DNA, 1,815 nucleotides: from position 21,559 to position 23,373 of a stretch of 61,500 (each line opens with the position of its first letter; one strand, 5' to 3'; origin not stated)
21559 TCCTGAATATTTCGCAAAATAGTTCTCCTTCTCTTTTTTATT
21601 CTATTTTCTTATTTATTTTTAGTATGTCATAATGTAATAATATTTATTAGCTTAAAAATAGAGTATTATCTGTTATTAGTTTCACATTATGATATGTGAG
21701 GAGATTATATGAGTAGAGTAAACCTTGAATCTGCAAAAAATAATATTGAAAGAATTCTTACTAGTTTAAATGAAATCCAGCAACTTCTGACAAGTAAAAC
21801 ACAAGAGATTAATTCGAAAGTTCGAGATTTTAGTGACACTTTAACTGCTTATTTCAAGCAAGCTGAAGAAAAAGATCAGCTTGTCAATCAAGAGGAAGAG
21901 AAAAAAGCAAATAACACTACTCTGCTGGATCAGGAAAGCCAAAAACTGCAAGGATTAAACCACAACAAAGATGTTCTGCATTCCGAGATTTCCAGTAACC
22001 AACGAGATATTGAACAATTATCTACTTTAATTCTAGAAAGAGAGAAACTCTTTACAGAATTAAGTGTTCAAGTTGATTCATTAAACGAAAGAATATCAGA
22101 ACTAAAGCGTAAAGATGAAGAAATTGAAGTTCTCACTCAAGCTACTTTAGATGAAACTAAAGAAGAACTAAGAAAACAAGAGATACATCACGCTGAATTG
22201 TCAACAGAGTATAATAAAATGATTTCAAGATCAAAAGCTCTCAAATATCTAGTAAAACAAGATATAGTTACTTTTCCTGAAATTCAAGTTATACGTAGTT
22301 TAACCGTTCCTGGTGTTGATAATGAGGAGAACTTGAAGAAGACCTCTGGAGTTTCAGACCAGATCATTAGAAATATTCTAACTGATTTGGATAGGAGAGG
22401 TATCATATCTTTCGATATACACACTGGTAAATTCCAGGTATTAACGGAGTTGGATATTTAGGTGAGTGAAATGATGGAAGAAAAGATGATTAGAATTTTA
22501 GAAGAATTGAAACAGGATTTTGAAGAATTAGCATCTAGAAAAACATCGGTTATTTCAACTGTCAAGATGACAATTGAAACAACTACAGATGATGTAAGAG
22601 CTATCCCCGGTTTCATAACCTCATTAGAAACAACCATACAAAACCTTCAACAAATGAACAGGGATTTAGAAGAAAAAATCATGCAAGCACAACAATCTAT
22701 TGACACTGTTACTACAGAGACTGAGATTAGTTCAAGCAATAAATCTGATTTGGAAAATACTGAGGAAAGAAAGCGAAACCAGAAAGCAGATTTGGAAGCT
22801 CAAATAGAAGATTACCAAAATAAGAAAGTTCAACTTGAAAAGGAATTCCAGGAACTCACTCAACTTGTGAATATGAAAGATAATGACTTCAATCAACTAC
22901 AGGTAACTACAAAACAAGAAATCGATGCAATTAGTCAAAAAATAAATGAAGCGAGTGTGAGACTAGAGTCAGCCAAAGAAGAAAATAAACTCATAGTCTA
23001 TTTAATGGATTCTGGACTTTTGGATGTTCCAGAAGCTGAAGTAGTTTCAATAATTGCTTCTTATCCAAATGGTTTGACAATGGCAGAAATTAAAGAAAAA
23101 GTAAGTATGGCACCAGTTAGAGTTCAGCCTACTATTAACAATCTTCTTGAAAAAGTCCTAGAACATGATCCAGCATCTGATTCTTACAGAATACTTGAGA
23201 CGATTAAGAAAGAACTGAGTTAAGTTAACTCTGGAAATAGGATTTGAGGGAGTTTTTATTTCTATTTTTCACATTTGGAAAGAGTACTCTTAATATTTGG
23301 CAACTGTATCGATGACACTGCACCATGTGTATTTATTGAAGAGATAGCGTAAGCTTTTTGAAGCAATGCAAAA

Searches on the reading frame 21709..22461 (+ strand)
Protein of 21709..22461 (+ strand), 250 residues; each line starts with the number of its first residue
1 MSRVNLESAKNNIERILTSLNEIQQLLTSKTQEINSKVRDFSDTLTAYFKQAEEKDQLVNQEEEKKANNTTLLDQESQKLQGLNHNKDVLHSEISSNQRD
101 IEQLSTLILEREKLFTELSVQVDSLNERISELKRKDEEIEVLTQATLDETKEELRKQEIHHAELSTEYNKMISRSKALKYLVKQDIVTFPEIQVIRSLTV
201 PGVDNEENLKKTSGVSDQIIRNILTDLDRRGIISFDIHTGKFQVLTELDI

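Call 12: search_protein_families(library=pfam, proteins=[window:21709-22461:+])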
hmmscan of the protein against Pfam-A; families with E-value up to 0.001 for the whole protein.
window:21709-22461:+ (250 aa): 0 families

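Call 15: search_protein_families(library=ncbifam, proteins=[window:21709-22461:+], max_evalue=0.1)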
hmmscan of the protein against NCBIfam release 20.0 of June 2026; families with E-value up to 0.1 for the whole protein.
window:21709-22461:+ (250 aa): 9 families
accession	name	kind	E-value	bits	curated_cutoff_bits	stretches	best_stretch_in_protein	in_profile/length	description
TIGR02168.1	SMC_prok_B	equivalog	0.00014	19.7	567.35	1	6-180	737-917/1181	chromosome segregation protein SMC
TIGR02169.1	SMC_prok_A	equivalog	0.00025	18.8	729.4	1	15-176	281-445/1165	chromosome segregation protein SMC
NF045487.1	ASRP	equivalog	0.0048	15.5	300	1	9-169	311-470/593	archaea-specific SMC-related protein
NF010513.0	PRK13922.12-3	equivalog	0.016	14.6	380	1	16-95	50-131/305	rod shape-determining protein MreC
TIGR04523.1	Mplasa_alph_rch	subfamily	0.025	12.5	270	1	5-183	222-648/745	helix-rich protein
NF003034.1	PRK03918.1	equivalog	0.03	12.3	700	1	6-171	561-723/878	DNA double-strand break repair ATPase Rad50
NF045780.1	TrlF_fam_ATP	equivalog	0.031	13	350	1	6-184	521-705/944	TrlF family AAA-like ATPase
NF002572.0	PRK02224.1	equivalog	0.049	11.9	1087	1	7-171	237-396/888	DNA double-strand break repair ATPase Rad50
NF041035.1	Rad50_Halo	equivalog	0.065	11.6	1000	0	7-135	602-723/883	DNA double-strand break repair ATPase Rad50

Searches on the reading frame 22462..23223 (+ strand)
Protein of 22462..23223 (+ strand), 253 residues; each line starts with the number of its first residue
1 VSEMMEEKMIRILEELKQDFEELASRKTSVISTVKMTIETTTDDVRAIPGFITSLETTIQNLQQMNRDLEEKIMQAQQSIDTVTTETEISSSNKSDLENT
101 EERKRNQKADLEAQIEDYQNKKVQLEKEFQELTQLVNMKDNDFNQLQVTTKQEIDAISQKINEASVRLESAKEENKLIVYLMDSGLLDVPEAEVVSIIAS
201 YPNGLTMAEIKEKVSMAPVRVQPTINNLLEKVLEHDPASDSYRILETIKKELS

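Call 12: search_protein_families(library=pfam, proteins=[window:22462-23223:+])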
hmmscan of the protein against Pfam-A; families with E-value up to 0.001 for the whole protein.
window:22462-23223:+ (253 aa): 0 families

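Call 15: search_protein_families(library=ncbifam, proteins=[window:22462-23223:+], max_evalue=0.1)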
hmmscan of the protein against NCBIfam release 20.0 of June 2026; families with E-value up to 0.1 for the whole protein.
window:22462-23223:+ (253 aa): 14 families
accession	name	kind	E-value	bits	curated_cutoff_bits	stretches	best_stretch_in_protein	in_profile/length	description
TIGR02169.1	SMC_prok_A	equivalog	2.4e-05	22.3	729.4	1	17-174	333-492/1165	chromosome segregation protein SMC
TIGR02168.1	SMC_prok_B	equivalog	5e-05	21.2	567.35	1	7-174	252-415/1181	chromosome segregation protein SMC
NF041035.1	Rad50_Halo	equivalog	0.00015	20.3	1000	1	14-169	271-425/883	DNA double-strand break repair ATPase Rad50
NF002572.0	PRK02224.1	equivalog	0.00028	19.3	1087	1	11-173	268-429/888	DNA double-strand break repair ATPase Rad50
NF045487.1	ASRP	equivalog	0.0004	19.1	300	2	54-176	314-432/593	archaea-specific SMC-related protein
TIGR04523.1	Mplasa_alph_rch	subfamily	0.001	17.1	270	1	7-183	495-676/745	helix-rich protein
NF041751.2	sbcc_Staph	equivalog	0.002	16.2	920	1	18-176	657-816/1007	exonuclease subunit SbcC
NF041034.1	Rad50_Sulf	equivalog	0.003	15.5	1000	1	13-173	418-566/872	DNA double-strand break repair ATPase Rad50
TIGR03345.1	VI_ClpV1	equivalog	0.0052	15.1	884.95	1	59-199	407-542/852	type VI secretion system ATPase TssH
NF005411.0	PRK06975.1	equivalog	0.0074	14.6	414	1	59-134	344-416/660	fused uroporphyrinogen-III synthase HemD/membrane protein HemX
NF045780.1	TrlF_fam_ATP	equivalog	0.011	14.4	350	1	29-174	449-596/944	TrlF family AAA-like ATPase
TIGR04211.1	SH3_and_anchor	equivalog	0.021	14.4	65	1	13-92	82-160/198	TIGR04211 family SH3 domain-containing protein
NF040788.1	S-lay_SlaB_Mtsph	equivalog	0.043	12.7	700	1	23-88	309-374/416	S-layer protein SlaB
NF033930.1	pneumo_PspA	exception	0.082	11.6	850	1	32-173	174-315/659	pneumococcal surface protein A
